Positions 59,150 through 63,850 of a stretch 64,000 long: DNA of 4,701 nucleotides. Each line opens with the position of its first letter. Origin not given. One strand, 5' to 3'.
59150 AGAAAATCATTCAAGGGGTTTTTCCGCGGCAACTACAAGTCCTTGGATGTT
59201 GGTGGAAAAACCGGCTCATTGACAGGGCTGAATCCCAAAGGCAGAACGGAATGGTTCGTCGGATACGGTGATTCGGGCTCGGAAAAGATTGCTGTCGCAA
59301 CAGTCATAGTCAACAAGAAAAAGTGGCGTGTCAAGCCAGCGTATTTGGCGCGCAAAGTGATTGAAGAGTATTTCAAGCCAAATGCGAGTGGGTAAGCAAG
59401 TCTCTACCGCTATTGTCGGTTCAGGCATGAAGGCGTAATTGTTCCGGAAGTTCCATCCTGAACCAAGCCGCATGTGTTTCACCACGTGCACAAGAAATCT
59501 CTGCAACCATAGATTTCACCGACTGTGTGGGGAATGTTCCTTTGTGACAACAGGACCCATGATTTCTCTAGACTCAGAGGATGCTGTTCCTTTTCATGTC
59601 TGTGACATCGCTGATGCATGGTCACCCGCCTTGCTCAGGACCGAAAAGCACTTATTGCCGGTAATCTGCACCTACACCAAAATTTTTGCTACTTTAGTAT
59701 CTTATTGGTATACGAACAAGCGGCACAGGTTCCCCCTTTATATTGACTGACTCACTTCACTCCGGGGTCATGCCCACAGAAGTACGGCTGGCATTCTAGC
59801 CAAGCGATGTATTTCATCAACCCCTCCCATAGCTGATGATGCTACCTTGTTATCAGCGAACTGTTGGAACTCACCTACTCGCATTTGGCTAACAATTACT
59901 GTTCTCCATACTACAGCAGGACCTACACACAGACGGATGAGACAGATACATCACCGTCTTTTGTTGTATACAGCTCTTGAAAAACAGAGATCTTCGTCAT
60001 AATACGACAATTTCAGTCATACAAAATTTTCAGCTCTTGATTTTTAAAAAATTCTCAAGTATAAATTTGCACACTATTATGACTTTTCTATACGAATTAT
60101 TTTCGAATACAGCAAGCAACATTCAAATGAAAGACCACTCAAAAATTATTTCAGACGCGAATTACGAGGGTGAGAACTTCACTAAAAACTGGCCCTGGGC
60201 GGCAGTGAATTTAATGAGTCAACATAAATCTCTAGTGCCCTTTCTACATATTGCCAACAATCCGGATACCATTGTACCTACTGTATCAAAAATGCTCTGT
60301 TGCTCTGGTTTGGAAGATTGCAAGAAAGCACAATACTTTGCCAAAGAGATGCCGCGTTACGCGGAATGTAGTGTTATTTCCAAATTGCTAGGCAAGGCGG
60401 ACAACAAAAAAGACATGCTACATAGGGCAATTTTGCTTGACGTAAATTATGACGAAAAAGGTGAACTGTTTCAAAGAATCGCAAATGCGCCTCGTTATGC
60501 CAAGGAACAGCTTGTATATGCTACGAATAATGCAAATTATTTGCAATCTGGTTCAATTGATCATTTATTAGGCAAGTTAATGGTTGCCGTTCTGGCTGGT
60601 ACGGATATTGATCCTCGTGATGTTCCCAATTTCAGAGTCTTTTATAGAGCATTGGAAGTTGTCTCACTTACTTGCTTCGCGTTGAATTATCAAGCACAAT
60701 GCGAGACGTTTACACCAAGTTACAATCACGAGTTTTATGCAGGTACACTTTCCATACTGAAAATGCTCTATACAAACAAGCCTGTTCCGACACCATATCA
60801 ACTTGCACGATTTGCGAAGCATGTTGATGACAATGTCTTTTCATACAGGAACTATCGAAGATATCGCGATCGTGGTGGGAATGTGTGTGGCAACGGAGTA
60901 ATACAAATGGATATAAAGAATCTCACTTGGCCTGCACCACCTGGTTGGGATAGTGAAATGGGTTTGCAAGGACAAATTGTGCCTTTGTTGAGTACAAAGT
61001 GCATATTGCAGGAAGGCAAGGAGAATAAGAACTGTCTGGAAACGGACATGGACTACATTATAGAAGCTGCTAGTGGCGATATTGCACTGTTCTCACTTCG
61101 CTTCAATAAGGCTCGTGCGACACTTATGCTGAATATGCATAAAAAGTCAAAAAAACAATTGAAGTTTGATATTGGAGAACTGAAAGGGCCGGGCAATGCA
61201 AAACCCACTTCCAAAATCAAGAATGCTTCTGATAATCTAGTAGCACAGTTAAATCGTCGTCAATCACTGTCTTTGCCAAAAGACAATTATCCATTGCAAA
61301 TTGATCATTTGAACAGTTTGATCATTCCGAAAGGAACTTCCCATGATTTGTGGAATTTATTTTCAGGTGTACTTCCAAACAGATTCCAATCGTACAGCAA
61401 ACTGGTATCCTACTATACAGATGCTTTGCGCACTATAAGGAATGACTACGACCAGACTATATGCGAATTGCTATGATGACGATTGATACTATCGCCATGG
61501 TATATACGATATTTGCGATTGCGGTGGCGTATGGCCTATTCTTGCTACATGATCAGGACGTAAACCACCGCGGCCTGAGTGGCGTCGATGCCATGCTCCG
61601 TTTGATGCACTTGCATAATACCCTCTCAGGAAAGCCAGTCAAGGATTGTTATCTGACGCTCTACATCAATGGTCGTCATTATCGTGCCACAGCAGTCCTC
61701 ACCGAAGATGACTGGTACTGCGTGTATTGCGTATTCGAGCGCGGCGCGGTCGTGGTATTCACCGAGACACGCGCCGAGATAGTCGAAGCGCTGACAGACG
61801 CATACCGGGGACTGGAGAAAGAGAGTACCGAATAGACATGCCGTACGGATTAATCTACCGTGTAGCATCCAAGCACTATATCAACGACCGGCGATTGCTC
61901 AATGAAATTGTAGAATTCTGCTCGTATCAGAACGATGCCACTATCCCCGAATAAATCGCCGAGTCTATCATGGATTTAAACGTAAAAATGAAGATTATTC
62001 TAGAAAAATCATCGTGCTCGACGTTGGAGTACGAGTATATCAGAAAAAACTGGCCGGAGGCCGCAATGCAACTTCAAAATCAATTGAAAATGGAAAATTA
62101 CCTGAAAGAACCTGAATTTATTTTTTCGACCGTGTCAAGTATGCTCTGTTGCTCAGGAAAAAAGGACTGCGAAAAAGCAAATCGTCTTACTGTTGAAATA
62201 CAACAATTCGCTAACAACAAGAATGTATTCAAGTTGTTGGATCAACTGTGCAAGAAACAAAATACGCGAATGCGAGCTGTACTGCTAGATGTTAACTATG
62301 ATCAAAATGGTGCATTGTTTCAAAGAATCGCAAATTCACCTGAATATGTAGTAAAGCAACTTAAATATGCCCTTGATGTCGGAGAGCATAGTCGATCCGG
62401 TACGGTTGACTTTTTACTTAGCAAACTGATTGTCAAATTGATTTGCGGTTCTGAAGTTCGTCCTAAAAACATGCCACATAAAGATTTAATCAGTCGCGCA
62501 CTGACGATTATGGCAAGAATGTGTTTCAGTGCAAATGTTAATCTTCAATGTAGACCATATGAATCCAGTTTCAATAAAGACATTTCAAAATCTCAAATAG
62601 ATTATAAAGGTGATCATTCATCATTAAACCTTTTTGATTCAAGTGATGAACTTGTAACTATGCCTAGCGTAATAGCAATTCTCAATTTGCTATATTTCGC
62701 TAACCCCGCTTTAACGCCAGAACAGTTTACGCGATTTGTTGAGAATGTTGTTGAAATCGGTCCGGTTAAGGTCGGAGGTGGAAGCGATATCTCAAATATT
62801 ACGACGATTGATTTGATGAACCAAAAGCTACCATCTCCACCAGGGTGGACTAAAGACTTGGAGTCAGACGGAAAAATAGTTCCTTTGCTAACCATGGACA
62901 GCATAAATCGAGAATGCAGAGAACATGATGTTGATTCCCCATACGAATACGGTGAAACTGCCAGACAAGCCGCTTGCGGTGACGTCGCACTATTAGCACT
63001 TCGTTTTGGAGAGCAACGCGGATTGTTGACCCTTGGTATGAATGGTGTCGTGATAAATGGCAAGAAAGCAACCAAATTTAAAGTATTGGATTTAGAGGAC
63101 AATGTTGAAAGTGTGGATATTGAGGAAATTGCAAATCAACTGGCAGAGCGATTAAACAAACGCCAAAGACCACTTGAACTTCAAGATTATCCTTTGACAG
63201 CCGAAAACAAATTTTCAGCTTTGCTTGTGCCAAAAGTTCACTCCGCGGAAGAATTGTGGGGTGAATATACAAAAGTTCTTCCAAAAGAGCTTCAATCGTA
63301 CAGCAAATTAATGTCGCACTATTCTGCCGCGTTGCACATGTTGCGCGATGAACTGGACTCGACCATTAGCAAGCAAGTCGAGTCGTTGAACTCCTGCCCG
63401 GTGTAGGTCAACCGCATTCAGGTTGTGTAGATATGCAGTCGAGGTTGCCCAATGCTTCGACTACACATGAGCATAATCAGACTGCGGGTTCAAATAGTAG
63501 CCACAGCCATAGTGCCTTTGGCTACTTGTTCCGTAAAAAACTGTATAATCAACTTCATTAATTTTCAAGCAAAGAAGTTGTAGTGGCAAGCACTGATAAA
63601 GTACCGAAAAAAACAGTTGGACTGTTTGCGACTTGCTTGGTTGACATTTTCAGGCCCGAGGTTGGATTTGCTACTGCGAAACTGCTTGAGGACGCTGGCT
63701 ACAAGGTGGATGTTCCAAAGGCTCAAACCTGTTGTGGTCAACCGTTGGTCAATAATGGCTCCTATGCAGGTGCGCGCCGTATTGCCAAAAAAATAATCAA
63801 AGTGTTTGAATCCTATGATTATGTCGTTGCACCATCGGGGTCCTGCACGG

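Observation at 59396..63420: AT-rich cassette of two divergent paralogous ~470-aa proteins with no recognisable domains, bracketing an ATGA-coupled small membrane protein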

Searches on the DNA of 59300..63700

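Call 79: search_rna_families(source=window, start=59300, end=63700, threshold=evalue, max_evalue=1)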
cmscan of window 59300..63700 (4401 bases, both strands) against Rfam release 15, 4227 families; matches with E-value up to 1: 0.
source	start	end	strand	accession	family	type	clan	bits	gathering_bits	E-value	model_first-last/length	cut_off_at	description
